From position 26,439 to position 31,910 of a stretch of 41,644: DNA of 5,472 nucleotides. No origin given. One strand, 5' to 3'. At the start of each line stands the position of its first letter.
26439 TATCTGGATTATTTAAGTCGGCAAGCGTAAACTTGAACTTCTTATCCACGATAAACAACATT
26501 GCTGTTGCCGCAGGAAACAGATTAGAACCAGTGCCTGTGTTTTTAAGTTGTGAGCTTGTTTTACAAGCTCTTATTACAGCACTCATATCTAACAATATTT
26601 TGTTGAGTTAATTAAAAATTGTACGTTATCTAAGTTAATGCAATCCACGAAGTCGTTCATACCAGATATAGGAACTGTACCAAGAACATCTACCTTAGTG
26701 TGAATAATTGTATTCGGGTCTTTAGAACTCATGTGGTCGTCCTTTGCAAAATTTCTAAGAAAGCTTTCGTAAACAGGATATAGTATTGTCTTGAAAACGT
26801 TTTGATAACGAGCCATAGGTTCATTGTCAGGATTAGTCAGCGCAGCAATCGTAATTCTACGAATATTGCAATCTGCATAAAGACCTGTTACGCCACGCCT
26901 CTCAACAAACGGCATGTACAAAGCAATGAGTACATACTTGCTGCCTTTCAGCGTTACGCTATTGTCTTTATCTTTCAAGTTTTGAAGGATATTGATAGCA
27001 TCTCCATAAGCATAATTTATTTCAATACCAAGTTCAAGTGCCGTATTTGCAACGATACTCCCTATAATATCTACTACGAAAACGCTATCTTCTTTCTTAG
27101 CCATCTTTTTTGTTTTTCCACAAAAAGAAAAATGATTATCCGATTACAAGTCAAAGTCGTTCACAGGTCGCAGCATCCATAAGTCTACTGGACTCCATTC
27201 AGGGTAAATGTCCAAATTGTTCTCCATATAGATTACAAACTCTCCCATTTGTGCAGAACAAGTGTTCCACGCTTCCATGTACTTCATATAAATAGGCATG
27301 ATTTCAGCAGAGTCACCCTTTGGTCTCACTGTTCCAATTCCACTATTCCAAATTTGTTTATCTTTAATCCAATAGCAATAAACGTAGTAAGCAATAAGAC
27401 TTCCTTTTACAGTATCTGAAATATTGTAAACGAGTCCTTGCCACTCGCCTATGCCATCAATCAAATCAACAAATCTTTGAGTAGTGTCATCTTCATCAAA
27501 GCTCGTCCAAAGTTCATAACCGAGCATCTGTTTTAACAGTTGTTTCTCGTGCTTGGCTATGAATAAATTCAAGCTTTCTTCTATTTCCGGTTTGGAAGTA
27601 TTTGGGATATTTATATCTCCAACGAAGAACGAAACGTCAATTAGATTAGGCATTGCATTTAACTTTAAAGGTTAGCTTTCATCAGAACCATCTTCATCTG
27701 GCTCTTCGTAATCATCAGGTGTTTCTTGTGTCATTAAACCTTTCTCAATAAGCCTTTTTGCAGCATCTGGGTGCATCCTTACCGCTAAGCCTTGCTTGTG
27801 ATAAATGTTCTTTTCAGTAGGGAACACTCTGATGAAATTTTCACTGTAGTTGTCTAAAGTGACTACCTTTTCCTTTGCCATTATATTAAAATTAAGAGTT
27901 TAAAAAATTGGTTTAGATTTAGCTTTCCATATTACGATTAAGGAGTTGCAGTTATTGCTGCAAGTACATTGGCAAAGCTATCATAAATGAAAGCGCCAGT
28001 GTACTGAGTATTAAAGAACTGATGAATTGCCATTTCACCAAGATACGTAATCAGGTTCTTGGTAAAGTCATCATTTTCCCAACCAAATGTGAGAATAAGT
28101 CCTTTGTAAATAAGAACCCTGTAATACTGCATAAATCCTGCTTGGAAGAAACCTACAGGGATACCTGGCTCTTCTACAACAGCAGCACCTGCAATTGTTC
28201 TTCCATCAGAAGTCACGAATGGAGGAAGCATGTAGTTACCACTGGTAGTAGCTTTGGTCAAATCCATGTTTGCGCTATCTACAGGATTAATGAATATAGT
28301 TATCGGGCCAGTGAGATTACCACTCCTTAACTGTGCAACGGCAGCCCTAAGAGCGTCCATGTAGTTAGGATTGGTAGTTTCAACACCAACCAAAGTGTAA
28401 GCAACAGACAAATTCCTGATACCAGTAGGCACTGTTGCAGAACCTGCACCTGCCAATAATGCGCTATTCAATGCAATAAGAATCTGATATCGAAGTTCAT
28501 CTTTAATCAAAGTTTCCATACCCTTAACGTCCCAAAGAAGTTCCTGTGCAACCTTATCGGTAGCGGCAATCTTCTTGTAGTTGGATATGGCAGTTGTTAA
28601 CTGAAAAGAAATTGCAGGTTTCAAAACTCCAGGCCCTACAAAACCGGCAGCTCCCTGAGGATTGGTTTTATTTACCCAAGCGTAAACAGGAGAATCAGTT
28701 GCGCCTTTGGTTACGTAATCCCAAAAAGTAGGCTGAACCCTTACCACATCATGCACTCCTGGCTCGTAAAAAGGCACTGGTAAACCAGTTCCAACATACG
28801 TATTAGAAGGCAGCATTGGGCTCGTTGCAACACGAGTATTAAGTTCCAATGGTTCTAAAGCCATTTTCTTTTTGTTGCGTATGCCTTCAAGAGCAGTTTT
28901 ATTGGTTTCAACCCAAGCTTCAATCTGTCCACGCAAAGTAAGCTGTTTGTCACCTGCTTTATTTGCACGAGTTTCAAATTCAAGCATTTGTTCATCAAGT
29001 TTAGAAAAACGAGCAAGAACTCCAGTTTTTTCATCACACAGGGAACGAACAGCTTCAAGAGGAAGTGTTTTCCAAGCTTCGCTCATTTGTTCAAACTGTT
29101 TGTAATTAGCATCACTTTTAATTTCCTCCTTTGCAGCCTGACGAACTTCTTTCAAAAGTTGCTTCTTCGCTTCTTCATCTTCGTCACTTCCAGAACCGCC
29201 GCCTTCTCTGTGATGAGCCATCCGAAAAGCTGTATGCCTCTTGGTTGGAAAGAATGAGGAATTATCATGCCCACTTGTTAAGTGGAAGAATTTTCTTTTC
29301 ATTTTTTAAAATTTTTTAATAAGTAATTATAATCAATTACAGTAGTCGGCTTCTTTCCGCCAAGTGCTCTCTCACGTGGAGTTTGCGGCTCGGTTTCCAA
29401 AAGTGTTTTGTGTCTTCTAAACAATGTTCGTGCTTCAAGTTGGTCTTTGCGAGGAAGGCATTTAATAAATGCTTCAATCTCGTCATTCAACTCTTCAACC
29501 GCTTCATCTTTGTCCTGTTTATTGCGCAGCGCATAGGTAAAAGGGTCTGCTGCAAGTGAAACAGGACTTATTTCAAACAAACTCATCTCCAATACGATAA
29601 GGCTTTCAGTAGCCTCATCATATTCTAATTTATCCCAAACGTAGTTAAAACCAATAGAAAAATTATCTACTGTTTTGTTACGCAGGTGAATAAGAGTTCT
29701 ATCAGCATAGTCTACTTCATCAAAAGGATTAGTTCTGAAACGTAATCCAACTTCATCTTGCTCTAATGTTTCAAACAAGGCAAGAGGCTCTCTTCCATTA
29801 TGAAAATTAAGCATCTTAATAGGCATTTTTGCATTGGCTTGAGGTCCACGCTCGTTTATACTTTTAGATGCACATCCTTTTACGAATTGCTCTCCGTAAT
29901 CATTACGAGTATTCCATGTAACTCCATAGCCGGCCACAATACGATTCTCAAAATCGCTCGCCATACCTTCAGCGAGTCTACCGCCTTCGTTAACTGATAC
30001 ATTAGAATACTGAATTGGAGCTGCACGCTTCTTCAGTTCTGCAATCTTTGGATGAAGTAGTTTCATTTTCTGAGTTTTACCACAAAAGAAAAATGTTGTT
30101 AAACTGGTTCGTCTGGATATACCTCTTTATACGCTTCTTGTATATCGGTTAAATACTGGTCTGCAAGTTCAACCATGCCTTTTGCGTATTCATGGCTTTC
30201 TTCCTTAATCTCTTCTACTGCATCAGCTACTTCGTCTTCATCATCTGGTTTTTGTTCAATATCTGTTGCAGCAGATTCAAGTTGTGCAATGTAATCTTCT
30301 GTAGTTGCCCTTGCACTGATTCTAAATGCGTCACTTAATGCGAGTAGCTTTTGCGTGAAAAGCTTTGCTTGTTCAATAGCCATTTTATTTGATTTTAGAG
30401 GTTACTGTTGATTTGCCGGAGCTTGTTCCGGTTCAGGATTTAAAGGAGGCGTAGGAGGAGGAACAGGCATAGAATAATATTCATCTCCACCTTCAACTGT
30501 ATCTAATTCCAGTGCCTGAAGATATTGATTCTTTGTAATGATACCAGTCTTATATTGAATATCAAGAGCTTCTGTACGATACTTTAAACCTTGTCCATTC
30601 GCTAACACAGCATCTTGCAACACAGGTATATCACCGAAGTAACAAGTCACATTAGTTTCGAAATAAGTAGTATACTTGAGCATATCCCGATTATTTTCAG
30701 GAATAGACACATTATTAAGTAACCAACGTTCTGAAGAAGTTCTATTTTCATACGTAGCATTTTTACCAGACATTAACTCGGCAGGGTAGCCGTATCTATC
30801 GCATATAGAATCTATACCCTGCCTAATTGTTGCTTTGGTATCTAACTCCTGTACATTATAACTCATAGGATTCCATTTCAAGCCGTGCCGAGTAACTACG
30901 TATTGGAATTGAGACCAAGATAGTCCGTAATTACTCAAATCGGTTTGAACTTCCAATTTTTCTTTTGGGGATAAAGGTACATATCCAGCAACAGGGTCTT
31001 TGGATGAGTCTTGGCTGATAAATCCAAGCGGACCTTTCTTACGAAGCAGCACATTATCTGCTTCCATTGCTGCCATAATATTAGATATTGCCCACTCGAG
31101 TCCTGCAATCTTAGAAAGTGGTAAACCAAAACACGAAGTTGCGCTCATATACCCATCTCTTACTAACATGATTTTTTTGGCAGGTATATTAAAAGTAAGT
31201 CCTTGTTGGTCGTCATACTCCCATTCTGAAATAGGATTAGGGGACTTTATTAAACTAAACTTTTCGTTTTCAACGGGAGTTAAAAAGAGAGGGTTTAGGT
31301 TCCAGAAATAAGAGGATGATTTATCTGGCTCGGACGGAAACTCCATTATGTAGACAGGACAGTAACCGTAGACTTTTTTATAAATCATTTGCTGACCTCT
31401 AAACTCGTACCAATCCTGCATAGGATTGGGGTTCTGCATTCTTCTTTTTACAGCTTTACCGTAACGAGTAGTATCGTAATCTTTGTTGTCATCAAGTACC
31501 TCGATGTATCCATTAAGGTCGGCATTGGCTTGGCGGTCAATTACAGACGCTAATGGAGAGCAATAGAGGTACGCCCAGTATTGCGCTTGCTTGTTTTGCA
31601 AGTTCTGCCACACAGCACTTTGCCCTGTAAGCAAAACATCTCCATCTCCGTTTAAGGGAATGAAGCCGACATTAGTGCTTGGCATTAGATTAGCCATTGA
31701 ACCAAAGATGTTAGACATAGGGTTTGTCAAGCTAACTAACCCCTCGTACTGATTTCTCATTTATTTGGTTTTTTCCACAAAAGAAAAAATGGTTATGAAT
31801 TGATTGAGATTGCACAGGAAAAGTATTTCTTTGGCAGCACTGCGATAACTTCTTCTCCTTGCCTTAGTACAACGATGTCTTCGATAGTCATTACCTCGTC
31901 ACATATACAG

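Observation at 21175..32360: Conserved 15-19-nt element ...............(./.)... at a fixed 13-17 nt upstream of late-gene start codons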

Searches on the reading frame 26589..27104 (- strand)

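Call 9: search_protein_families(library=phrogs, proteins=[window:26589-27104:-])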
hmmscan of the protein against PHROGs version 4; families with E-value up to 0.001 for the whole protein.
window:26589-27104:- (171 aa): 1 family
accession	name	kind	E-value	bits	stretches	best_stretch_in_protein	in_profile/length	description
phrog_23418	-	unknown function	7.3e-06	26.9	1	28-128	39-138/190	-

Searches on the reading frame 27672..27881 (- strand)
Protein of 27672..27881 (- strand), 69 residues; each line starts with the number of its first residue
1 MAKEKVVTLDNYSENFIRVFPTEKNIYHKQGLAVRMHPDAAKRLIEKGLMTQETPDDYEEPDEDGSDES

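Call 70: search_protein_families(library=pfam, max_evalue=0.1, proteins=[window:27672-27881:-])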
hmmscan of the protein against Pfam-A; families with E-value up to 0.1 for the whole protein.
window:27672-27881:- (69 aa): 1 family
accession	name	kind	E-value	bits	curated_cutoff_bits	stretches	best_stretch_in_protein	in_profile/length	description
PF02684.21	LpxB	-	0.031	13.6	22.6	1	3-35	124-156/374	Lipid-A-disaccharide synthetase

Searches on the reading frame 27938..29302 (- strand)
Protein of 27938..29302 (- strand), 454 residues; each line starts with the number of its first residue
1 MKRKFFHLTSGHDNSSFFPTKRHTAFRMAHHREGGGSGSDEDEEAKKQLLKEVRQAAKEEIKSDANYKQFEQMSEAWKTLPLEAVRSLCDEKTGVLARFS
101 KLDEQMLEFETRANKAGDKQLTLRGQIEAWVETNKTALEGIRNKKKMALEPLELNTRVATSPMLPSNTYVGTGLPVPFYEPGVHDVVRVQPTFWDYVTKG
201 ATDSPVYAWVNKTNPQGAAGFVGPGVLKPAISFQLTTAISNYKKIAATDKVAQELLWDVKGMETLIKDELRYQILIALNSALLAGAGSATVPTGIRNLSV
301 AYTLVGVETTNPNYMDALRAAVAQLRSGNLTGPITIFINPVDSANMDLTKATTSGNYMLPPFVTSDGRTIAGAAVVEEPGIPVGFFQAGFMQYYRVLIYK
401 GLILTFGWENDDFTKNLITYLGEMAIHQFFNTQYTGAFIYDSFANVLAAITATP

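Call 9: search_protein_families(library=phrogs, proteins=[window:27938-29302:-])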
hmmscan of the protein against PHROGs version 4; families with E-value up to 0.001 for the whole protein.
window:27938-29302:- (454 aa): 2 families
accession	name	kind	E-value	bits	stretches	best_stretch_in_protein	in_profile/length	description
phrog_10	-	head and packaging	3.6e-29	103.3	1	44-424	270-618/752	major head protein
phrog_617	-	head and packaging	2e-07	31.3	1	212-383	390-560/626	major head protein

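Call 21: search_dna_similar(query=window:27938-29302:-, collection=phages, mode=protein, max_rows=15)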
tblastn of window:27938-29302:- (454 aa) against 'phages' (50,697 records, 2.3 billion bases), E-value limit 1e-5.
Records with a match: 36; places in all: 36; records where one place covers at least 80% of the query: 4.
Best place of each record, by identity: <60% 36.
By first word of the organism name: Flavobacterium 7; Bacteriophage 5; Pseudomonas 4; Escherichia 3; Paracoccus 3; Cellulophaga 2; Enterobacteria 2; Stenotrophomonas 2; Leeuwenhoekiella 1; Agrobacterium 1; and 6 more.
By host as written in the record: - 7; Flavobacterium sp. LMO6 4; Escherichia coli 3; Flavobacterium sp. LMO9 3; Cellulophaga baltica #19 2; Pseudomonas aeruginosa WH-SGI-V-07173 2; Paracoccus sp. HS3 2; Leeuwenhoekiella aequorea Arc30 1; and 12 more.
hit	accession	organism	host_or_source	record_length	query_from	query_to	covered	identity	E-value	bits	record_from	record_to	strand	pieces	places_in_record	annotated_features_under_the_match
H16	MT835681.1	Bacteriophage sp.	human fecal samples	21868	58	453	87%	27.0%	1e-28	125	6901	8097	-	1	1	record has no annotation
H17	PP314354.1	Leeuwenhoekiella phage vB_LaeS_Arctus_1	Leeuwenhoekiella aequorea Arc30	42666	54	446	87%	26.7%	8e-17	89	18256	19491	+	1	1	major capsid protein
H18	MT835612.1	Bacteriophage sp.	human fecal samples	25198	51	451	88%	25.9%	1e-20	101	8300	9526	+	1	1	record has no annotation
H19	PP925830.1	Escherichia phage CharmingMan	Escherichia coli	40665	49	444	87%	26.1%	3e-7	59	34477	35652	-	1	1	major head protein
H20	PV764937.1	Agrobacterium phage Rivra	Agrobacterium tumefaciens EHA105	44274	68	423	78%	27.0%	4e-9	65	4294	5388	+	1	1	major capsid protein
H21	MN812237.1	Flavobacterium phage vB_FspS_snusmum9-1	Flavobacterium sp. LMO9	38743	167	451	63%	33.4%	9e-33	137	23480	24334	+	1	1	major capsid protein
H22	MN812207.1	Flavobacterium phage vB_FspS_hattifnatt9-1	Flavobacterium sp. LMO9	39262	167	451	63%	33.4%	9e-33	137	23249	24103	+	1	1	major capsid protein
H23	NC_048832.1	Flavobacterium phage vB_FspS_hattifnatt9-1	Flavobacterium sp. LMO9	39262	167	451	63%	33.4%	9e-33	137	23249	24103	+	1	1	major capsid protein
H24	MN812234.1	Flavobacterium phage vB_FspS_snusmum6-1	Flavobacterium sp. LMO6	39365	167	451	63%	33.4%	9e-33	137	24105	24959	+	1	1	major capsid protein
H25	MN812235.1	Flavobacterium phage vB_FspS_snusmum6-2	Flavobacterium sp. LMO6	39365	167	451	63%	33.4%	9e-33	137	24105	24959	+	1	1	major capsid protein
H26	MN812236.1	Flavobacterium phage vB_FspS_snusmum6-3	Flavobacterium sp. LMO6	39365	167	451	63%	33.4%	9e-33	137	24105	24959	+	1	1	major capsid protein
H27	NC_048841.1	Flavobacterium phage vB_FspS_snusmum6-1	Flavobacterium sp. LMO6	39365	167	451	63%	33.4%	9e-33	137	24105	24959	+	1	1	major capsid protein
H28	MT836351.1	Bacteriophage sp.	human fecal samples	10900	177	451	61%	31.4%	3e-18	94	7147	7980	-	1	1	record has no annotation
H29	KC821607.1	Cellulophaga phage phi19:1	Cellulophaga baltica #19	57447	196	453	57%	33.3%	4e-24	111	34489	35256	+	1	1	phage major capsid protein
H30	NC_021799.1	Cellulophaga phage phi19:1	Cellulophaga baltica #19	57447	196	453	57%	33.3%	4e-24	111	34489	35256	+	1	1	phage major capsid protein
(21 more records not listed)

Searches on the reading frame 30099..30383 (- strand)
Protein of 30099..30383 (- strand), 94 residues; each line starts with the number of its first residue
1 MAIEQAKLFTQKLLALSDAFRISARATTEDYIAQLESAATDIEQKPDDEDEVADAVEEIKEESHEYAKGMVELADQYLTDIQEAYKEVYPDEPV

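Call 10: search_protein_families(library=phrogs, proteins=[window:30099-30383:-])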
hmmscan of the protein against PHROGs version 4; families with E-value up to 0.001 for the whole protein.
window:30099-30383:- (94 aa): 0 families

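Call 70: search_protein_families(library=pfam, max_evalue=0.1, proteins=[window:30099-30383:-])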
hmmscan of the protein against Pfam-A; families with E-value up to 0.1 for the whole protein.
window:30099-30383:- (94 aa): 2 families
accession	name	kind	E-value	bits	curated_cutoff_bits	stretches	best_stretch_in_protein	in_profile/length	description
PF01442.23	Apolipoprotein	-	0.013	15.6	90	1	11-84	73-140/190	Apolipoprotein A1/A4/E domain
PF14643.11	DUF4455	-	0.024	13.7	30.4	1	9-89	348-430/469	Domain of unknown function (DUF4455)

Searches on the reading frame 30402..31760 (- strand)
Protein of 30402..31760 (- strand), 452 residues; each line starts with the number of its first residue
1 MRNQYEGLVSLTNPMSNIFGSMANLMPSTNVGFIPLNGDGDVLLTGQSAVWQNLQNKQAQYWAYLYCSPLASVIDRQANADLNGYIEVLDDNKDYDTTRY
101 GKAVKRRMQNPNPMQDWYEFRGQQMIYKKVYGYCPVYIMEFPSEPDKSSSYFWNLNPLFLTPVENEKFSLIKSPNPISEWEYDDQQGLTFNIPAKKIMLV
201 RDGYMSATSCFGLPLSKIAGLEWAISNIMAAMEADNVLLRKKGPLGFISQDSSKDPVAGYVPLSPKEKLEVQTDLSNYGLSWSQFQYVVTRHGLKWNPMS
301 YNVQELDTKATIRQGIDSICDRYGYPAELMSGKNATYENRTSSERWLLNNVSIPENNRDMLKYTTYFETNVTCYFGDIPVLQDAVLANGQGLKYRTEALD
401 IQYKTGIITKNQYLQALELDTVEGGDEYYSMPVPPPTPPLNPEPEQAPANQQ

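Call 10: search_protein_families(library=phrogs, proteins=[window:30402-31760:-])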
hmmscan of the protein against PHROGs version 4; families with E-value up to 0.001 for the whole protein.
window:30402-31760:- (452 aa): 3 families
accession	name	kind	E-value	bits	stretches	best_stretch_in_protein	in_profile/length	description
phrog_2662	-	head and packaging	1.6e-09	37.9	1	108-432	109-418/717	portal protein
phrog_12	-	head and packaging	3.9e-06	27.2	1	108-364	131-349/646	portal protein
phrog_5929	-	head and packaging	0.00015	22.1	0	393-429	156-194/228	portal protein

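Call 14: find_related_loci(query=window:30402-31760:-, collection=viral_contigs, flank=10000)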
Query window:30402-31760:- (452 aa) in viral_contigs; peptide patterns used: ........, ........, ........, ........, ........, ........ (x = any residue, [..] = any of these).
9 stretches matched a pattern; 8 encode a relative of the query (tblastn E <= 1e-3); 8 distinct loci.
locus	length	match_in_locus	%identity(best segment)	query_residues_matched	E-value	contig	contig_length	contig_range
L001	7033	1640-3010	77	1-450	0e+0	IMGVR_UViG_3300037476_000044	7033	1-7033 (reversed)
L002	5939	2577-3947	77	1-450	0e+0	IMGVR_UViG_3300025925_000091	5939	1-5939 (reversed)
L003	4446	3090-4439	78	1-445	0e+0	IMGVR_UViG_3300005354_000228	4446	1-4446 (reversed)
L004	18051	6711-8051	76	1-439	0e+0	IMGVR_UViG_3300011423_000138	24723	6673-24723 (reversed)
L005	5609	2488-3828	75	1-439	0e+0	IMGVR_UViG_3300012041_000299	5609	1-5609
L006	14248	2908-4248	75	1-439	0e+0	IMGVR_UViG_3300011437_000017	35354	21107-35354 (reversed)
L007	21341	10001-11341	75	1-439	0e+0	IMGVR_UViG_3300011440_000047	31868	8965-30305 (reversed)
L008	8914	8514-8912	82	1-132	3e-69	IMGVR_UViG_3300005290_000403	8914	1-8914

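Call 86: find_related_loci(query=A2, collection=genome_contigs, flank=10000)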
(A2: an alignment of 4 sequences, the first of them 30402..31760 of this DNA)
Query A2 (452 aa) in genome_contigs; peptide patterns used: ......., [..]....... (x = any residue, [..] = any of these).
111 stretches matched a pattern, but none encodes a relative of the query by tblastn (E <= 1e-3).
